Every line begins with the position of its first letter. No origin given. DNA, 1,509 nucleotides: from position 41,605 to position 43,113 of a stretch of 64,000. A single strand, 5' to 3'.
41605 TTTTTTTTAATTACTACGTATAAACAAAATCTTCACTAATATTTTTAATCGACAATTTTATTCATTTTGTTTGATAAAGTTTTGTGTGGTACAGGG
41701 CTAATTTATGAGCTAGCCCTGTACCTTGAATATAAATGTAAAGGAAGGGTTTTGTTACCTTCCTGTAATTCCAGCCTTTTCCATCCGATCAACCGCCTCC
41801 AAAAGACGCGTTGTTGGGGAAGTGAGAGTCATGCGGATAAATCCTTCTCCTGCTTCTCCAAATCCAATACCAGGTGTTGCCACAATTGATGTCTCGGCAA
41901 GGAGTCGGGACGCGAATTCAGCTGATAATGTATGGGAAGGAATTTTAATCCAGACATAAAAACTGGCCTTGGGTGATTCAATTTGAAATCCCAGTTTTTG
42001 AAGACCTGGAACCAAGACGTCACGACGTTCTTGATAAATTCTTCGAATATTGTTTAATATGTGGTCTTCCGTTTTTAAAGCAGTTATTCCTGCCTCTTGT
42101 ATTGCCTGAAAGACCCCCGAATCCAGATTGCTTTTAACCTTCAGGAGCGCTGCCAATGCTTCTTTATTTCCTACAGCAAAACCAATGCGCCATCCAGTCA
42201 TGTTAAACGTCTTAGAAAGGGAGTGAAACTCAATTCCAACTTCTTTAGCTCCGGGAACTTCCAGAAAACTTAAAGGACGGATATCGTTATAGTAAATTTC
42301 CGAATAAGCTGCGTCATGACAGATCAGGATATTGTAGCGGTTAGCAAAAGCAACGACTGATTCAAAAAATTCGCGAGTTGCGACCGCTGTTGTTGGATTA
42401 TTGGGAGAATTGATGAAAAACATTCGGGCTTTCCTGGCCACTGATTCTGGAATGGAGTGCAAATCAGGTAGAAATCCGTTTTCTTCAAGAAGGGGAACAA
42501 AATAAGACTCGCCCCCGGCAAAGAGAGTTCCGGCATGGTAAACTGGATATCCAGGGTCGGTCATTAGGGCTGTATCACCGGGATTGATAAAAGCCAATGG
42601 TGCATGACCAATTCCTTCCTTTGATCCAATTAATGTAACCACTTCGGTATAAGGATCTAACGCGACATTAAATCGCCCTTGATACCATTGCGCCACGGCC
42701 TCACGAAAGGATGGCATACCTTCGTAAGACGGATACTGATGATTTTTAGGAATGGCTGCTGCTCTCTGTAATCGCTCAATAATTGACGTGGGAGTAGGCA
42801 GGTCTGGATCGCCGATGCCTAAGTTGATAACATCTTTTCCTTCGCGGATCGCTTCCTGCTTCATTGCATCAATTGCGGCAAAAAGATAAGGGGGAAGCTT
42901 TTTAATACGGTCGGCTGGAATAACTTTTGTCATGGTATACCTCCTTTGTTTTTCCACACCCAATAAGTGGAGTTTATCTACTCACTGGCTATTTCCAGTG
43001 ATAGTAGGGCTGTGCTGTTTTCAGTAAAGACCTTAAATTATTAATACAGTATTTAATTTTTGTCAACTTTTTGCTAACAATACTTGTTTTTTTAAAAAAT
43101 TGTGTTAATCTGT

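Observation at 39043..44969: Higher-GC, SD-rich island downstream of tRNA-Asn carrying PDT-, LysA- and DapL-like genes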

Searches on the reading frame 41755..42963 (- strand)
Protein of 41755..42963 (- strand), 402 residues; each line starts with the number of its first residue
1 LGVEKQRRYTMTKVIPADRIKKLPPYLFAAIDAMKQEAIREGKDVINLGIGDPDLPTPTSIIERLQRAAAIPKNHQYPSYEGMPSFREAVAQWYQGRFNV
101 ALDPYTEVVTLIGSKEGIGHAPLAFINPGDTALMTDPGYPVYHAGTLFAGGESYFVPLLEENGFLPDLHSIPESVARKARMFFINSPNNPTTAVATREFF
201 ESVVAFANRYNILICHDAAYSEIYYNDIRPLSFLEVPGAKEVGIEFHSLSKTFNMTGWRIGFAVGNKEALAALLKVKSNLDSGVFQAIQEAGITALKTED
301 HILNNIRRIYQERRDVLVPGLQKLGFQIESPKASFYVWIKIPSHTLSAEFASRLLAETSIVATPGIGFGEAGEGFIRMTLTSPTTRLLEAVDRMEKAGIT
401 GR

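Call 6: search_protein_families(library=pfam, proteins=[window:41755-42963:-], max_evalue=0.01)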
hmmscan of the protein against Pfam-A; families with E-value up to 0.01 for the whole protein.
window:41755-42963:- (402 aa): 1 family
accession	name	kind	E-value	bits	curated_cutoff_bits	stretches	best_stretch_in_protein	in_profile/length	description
PF00155.27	Aminotran_1_2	-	2.7e-67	228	19.7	1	43-393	1-360/361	Aminotransferase class I and II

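Call 7: search_protein_families(library=ncbifam, proteins=[window:41755-42963:-], max_evalue=0.01)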
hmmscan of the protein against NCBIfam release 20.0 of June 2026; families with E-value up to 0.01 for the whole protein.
window:41755-42963:- (402 aa): 70 families (the best 25 are shown)
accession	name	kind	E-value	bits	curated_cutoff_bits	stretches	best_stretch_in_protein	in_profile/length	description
NF006756.0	PRK09276.1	subfamily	1.9e-188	626.2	507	1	17-397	5-385/387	LL-diaminopimelate aminotransferase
TIGR03540.1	DapC_direct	equivalog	1.8e-184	613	593.25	1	17-396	3-382/383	LL-diaminopimelate aminotransferase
NF004611.0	PRK05942.1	equivalog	4.3e-141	470.5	628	1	11-400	3-392/394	aspartate aminotransferase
NF005977.0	PRK08068.1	subfamily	2.8e-133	444.9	494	1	15-397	4-386/391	transaminase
NF005815.0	PRK07681.1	equivalog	1.4e-129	432.6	545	1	16-399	5-387/399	LL-diaminopimelate aminotransferase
NF005613.0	PRK07366.1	equivalog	2.7e-120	402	486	1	17-396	4-386/391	LL-diaminopimelate aminotransferase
NF006033.0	PRK08175.1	equivalog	4.5e-118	394.7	647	1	18-393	11-389/407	alanine transaminase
NF006604.0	PRK09148.1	equivalog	4.4e-117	391.5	648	1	19-393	7-384/406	LL-diaminopimelate aminotransferase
NF004937.0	PRK06290.1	equivalog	1.2e-106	356.9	585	1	26-381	25-383/410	LL-diaminopimelate aminotransferase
NF006387.0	PRK08636.1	equivalog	1.4e-105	353.6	675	1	13-392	3-392/403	LL-diaminopimelate aminotransferase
TIGR03537.1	DapC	equivalog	1.7e-86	290.3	453.6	1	46-396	3-349/350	succinyldiaminopimelate transaminase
NF041364.1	GntC_guanitoxin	equivalog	1.6e-84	283.8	415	1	46-396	1-355/356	guanitoxin biosynthesis PLP-dependent (S)-gamma-hydroxy-L-arginine cyclodehydratase GntC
NF006229.0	PRK08361.1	equivalog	2.9e-70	237.3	624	1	38-397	28-387/391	aspartate aminotransferase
NF041091.1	asp_aminotase_Arch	equivalog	1.1e-68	231.8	550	1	19-396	3-373/376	aspartate aminotransferase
TIGR03538.1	DapC_gpp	equivalog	5.3e-68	229.7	474.6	1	19-395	4-392/395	succinyldiaminopimelate transaminase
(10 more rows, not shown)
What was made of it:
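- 41755..42933 (-): dapL, LL-diaminopimelate aminotransferase of the DapL2/'DapC_direct' type (392 aa). ATG at 42933, with an AAGGAGG SD at 42940-42946. TIGR03540, 613 vs cutoff 593, and NF006756, 626 vs 507 (call 7).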

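Call 15: find_homologous_proteins(query=window:41755-42933:-, max_evalue=1e-20)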
Query window:41755-42933:- (392 aa): 8000 proteins with E <= 1e-20 among 8000 candidates; the best 120 are listed.
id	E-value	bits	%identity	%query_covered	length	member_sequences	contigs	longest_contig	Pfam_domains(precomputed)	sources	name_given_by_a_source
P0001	4.0e-261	883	100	100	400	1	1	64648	PF00155.28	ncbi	-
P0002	3.5e-220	749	85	99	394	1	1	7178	PF00155.28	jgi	jgi:LL-diaminopimelate aminotransferase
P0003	4.3e-219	745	83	99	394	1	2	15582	PF00155.28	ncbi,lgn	-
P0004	9.8e-209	711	81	99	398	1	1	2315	PF00155.28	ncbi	-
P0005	2.0e-207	707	80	99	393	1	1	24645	PF00155.28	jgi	jgi:LL-diaminopimelate aminotransferase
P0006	1.8e-193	661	76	98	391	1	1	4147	PF00155.28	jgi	jgi:LL-diaminopimelate aminotransferase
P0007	8.0e-193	659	75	98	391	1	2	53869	PF00155.28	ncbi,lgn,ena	ncbi:MAG: LL-diaminopimelate aminotransferase [Nitrospirota bacterium]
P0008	2.6e-189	647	73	99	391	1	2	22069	PF00155.28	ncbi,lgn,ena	ncbi:MAG: LL-diaminopimelate aminotransferase [Nitrospirota bacterium]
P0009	1.1e-188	645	72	99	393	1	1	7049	PF00155.28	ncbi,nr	ncbi:MAG TPA: LL-diaminopimelate aminotransferase [Candidatus Manganitrophaceae bacterium]|nr:LL-dia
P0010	1.4e-188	645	73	98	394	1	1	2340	PF00155.28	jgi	jgi:LL-diaminopimelate aminotransferase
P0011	5.6e-188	643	72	99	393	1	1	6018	PF00155.28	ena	-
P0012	9.7e-188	642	72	99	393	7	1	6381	PF00155.28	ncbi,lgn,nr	ncbi:MAG TPA: LL-diaminopimelate aminotransferase [Candidatus Manganitrophaceae bacterium]|nr:LL-dia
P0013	1.1e-187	642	72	99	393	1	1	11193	PF00155.28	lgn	-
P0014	2.3e-187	641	72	98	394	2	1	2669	PF00155.28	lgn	-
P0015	6.7e-187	639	74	98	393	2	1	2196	PF00155.28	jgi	jgi:LL-diaminopimelate aminotransferase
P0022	2.5e-183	627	72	99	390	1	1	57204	PF00155.28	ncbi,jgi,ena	-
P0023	3.2e-183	627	70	99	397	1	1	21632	PF00155.28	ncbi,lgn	-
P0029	2.9e-182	624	70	99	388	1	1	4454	PF00155.28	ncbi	-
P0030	8.9e-182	622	70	100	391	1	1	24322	PF00155.28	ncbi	-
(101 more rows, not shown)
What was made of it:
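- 41755..42933 (-): 85/83/81/80% identity to P0002-P0005 (call 15).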

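Call 17: find_encoding_contigs(protein=P0005, flank=10000, max_places=3)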
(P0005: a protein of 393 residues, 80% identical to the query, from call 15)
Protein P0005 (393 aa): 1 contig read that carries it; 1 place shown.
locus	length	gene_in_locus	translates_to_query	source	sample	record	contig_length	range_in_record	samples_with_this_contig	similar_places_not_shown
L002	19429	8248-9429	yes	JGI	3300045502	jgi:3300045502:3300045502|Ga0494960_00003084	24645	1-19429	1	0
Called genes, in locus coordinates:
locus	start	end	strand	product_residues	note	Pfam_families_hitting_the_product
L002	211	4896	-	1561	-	PF21764:Invasin_D4 (faint), PF25354:Ig_NUP210_16th (faint), PF26182:Ig_NUP210_5th (faint), PF26918:Ig_Eae (faint), PF02368:Big_2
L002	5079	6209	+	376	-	PF03193:RsgA_GTPase (faint), PF00005:ABC_tran, PF13476:AAA_23 (faint), PF13555:AAA_29 (faint), PF13304:AAA_21 (faint), PF13521:AAA_28 (faint), PF12848:ABC_tran_Xtn, PF00005:ABC_tran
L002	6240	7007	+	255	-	PF00005:ABC_tran, PF16326:ABC_tran_CTD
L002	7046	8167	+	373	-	PF02885:Glycos_trans_3N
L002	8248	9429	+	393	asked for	PF00155:Aminotran_1_2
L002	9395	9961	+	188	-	PF01288:HPPK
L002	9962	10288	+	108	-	-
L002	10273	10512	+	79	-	PF10049:DUF2283 (weak)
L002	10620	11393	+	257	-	PF02569:Pantoate_ligase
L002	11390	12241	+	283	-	PF04909:Amidohydro_2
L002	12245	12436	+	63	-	-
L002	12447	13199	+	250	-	PF00994:MoCF_biosynth, PF24102:FLAD1_M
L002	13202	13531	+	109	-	PF01910:Thiamine_BP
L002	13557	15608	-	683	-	PF03030:H_PPase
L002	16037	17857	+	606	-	PF07705:CARDB, PF25390:WD40_RLD, PF13540:RCC1_2, PF00415:RCC1 (weak), PF13540:RCC1_2, PF13540:RCC1_2, PF00415:RCC1, PF25390:WD40_RLD, +7 more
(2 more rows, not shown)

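Call 18: find_encoding_contigs(protein=P0003, flank=10000, max_places=3)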
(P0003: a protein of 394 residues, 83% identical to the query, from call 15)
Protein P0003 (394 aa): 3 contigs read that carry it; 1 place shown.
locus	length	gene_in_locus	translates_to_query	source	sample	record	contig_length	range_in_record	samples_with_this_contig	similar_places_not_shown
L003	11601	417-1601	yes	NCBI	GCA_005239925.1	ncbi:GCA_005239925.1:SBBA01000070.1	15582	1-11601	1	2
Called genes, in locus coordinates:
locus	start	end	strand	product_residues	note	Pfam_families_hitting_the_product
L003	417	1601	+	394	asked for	PF00155:Aminotran_1_2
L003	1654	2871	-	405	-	PF00364:Biotin_lipoyl, PF02817:E3_binding, PF00198:2-oxoacid_dh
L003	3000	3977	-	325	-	PF02779:Transket_pyr, PF02780:Transketolase_C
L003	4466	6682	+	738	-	PF16656:Pur_ac_phosph_N, PF00149:Metallophos, PF02412:TSP_3, PF00353:HemolysinCabind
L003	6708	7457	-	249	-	PF18912:DZR_2, PF00156:Pribosyltran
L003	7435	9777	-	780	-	PF01266:DAO (faint), PF01494:FAD_binding_3, PF00912:Transgly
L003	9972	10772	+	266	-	PF01479:S4, PF00849:PseudoU_synth_2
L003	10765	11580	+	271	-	PF01209:Ubie_methyltran, PF13489:Methyltransf_23, PF13847:Methyltransf_31, PF08241:Methyltransf_11, PF08242:Methyltransf_12, PF13649:Methyltransf_25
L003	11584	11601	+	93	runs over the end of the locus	-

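Call 19: find_encoding_contigs(protein=P0002, flank=10000, max_places=3)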
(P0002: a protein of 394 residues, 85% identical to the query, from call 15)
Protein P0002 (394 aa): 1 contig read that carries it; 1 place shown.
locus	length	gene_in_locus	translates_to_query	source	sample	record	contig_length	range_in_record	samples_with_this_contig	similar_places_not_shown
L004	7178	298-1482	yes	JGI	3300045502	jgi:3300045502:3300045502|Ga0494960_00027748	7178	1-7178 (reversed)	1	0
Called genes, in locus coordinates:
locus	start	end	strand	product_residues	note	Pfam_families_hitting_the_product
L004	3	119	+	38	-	?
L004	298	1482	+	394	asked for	PF00155:Aminotran_1_2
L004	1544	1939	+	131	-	PF18765:Polbeta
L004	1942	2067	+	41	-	-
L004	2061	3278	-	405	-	PF00364:Biotin_lipoyl, PF25997:BSH_YhbJ (faint), PF02817:E3_binding, PF00198:2-oxoacid_dh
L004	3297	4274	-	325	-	PF02779:Transket_pyr, PF02780:Transketolase_C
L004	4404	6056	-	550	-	PF00353:HemolysinCabind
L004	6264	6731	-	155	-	PF01381:HTH_3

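Call 20: list_cluster_members(proteins=[P0001, P0003, P0004, P0022, P0023, P0029, P0030])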
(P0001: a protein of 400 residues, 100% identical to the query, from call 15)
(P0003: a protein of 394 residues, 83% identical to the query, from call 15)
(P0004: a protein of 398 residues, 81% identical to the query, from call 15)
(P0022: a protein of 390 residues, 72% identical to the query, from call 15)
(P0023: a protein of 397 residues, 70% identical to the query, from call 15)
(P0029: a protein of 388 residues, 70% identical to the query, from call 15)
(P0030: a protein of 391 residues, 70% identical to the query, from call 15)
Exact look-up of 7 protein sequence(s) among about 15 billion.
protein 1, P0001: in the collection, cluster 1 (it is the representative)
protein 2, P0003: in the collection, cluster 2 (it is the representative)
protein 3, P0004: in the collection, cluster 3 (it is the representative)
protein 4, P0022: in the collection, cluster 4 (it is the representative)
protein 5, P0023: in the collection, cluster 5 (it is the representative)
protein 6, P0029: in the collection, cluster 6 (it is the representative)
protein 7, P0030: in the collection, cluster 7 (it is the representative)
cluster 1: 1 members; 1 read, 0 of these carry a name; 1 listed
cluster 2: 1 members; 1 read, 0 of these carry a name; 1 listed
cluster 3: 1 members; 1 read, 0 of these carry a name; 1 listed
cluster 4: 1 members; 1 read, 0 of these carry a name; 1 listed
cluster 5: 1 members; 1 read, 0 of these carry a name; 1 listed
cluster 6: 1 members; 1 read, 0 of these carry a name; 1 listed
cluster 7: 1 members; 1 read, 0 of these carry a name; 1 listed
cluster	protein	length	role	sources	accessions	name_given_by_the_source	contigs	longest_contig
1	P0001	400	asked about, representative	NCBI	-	-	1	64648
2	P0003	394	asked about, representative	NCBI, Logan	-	-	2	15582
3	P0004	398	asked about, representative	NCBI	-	-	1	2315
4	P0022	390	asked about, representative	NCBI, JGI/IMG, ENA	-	-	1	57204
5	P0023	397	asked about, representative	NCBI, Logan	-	-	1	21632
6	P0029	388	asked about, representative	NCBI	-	-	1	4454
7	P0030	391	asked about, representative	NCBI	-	-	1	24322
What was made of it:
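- Tried and rejected: Cluster look-up gave no organism names for the closest donors (call 20).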

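Call 23: find_encoding_contigs(protein=P0023, flank=10000, max_places=2)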
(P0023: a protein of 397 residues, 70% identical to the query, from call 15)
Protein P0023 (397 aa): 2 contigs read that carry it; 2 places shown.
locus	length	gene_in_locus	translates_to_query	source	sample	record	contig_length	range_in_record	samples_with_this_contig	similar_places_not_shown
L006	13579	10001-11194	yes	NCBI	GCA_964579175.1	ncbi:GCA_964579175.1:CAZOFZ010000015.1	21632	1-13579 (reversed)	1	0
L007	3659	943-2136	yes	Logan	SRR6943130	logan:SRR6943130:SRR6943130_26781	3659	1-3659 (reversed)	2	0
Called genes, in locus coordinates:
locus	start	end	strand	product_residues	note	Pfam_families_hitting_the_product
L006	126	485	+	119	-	PF05635:23S_rRNA_IVP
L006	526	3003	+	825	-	PF04851:ResIII, PF00270:DEAD, PF18766:SWI2_SNF2, PF00271:Helicase_C (weak), PF08463:EcoEI_R_C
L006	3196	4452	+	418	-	PF00278:Orn_DAP_Arg_deC, PF01168:Ala_racemase_N (faint), PF02784:Orn_Arg_deC_N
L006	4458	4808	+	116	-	-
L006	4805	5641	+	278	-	PF01678:DAP_epimerase, PF05544:Pro_racemase (faint), PF01678:DAP_epimerase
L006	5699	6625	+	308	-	PF00701:DHDPS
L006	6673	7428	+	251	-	PF01113:DapB_N, PF05173:DapB_C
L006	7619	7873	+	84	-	-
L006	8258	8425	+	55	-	-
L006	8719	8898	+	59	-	-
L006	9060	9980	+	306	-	-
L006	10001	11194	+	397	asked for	PF00155:Aminotran_1_2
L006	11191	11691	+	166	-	PF01288:HPPK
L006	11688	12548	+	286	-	PF02569:Pantoate_ligase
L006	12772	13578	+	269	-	?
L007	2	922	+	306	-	?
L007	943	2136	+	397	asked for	PF00155:Aminotran_1_2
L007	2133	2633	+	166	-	PF01288:HPPK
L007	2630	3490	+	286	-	PF02569:Pantoate_ligase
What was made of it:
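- Nitrospirota with a dapL gene are present in the same run, SRR6943130 (L007; call 23).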

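Call 52: find_encoding_contigs(protein=P0001, flank=3000, max_places=3)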
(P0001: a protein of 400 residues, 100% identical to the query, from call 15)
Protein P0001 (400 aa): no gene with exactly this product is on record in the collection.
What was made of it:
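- Tried and rejected: Look-up of the NCBI version of DapL (P0001) to recover the assembly name: not on record (call 52).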

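Call 63: search_solved_structures(query=window:41755-42933:-, max_evalue=1e-30, show_alignments=1)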
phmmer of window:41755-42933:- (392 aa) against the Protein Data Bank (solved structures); distinct sequences matched with E-value up to 1e-30: 33.
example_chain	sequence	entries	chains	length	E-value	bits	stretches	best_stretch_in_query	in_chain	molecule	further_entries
2x5d_A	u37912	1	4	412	7.7e-103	347.5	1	9-382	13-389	PROBABLE AMINOTRANSFERASE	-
6l1l_A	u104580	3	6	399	1.5e-92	313.7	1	3-388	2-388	Aminotransferase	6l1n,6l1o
2dou_A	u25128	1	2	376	3.4e-76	259.8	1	14-387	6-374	probable N-succinyldiaminopimelate aminotransferase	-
2o1b_A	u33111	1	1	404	9.4e-75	255.1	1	33-385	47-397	Aminotransferase, class I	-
1gd9_A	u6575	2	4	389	4.4e-57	196.9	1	32-386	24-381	ASPARTATE AMINOTRANSFERASE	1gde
1dju_A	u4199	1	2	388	1.6e-56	195.1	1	32-386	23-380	AROMATIC AMINOTRANSFERASE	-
3jtx_A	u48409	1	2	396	3.6e-55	190.6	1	10-381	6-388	aminotransferase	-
1o4s_A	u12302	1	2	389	1.3e-54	188.8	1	8-385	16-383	Aspartate aminotransferase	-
1bkg_A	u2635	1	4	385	1.2e-48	169.2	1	9-385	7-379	ASPARTATE AMINOTRANSFERASE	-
1bjw_A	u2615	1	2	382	1.6e-48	168.8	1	9-384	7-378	ASPARTATE AMINOTRANSFERASE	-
1b5o_A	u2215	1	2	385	3.8e-48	167.5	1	9-385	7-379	PROTEIN (ASPARTATE AMINOTRANSFERASE)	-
1gc3_A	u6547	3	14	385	1.5e-47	165.5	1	9-385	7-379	ASPARTATE AMINOTRANSFERASE | PROTEIN (ASPARTATE AMINOTRANSFERASE)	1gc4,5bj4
1b5p_A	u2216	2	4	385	1.6e-47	165.5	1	9-385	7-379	PROTEIN (ASPARTATE AMINOTRANSFERASE) | ASPARTATE AMINOTRANSFERASE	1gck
5bj3_A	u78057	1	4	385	3.9e-47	164.2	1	9-385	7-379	PROTEIN (ASPARTATE AMINOTRANSFERASE)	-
2z61_A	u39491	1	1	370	1.1e-43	152.8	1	21-385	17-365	Probable aspartate aminotransferase 2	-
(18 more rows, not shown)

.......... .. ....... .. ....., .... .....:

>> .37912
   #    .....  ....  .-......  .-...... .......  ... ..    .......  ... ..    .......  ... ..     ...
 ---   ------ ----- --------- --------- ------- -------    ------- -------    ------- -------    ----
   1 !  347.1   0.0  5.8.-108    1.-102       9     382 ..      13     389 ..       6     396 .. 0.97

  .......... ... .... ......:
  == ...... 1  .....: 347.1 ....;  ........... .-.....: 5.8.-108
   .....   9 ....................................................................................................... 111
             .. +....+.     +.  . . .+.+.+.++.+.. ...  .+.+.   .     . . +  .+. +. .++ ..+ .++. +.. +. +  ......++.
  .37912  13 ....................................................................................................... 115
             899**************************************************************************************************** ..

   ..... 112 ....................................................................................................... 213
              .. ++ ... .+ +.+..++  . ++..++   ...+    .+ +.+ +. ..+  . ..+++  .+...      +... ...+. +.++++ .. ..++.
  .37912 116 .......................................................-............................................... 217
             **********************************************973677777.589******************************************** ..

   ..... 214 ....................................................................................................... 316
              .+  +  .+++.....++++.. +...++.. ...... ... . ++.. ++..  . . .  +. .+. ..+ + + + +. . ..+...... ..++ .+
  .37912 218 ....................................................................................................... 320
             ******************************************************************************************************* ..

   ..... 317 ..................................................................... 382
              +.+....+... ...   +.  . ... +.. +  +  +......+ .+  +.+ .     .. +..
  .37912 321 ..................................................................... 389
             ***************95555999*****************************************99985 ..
